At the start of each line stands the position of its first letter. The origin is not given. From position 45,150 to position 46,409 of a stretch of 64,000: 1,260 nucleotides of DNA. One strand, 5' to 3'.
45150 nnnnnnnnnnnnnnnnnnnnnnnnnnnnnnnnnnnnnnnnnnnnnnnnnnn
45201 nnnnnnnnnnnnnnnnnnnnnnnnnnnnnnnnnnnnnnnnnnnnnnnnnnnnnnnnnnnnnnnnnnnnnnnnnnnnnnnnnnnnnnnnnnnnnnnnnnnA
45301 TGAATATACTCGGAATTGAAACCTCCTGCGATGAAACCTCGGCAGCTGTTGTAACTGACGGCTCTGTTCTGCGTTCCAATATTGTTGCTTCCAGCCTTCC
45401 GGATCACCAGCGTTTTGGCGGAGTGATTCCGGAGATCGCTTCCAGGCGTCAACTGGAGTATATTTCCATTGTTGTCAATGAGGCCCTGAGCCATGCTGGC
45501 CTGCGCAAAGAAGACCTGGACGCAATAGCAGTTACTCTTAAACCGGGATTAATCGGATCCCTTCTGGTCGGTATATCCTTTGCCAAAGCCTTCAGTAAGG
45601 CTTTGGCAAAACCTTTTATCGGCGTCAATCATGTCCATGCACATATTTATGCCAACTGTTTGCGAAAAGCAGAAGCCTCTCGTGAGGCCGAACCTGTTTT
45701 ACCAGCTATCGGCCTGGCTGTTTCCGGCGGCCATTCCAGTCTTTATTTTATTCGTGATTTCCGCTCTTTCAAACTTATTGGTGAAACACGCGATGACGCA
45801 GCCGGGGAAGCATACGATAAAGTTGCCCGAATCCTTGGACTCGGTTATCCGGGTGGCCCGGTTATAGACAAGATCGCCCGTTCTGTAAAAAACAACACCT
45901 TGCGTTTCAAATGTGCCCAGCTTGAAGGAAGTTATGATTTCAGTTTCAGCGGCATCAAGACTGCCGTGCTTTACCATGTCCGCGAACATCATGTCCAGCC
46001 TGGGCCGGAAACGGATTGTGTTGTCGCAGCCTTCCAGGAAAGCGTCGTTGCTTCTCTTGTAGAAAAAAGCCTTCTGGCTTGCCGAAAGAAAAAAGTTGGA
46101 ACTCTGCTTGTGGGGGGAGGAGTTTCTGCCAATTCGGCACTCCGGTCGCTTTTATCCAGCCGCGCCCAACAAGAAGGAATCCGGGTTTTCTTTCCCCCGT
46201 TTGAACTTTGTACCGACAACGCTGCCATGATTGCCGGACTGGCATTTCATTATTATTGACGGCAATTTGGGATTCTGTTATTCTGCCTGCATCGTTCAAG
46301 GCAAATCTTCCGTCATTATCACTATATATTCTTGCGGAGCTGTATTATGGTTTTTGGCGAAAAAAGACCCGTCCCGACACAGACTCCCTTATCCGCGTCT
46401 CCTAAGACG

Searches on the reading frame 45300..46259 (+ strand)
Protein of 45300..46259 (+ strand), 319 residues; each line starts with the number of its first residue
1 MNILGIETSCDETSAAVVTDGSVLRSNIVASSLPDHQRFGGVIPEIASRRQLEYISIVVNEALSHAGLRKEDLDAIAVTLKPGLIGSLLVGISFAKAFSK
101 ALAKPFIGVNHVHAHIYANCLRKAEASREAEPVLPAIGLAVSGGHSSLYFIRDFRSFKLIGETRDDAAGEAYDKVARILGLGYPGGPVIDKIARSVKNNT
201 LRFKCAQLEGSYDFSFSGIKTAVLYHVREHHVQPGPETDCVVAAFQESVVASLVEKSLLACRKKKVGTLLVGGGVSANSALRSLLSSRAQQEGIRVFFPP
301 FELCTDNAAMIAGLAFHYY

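Call 38: search_protein_families(library=pfam, proteins=[window:45300-46259:+], max_evalue=0.00001)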
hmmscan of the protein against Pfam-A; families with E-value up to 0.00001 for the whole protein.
window:45300-46259:+ (319 aa): 2 families
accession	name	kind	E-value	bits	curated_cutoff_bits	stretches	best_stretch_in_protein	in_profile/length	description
PF00814.31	TsaD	-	3.9e-83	279.6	24.8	1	25-312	3-263/264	tRNA N6-adenosine threonylcarbamoyltransferase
PF22521.2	HypF_C_2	-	5.2e-06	26.9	27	1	222-300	150-228/241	Carbamoyltransferase, Kae1-like Domain, second subdomain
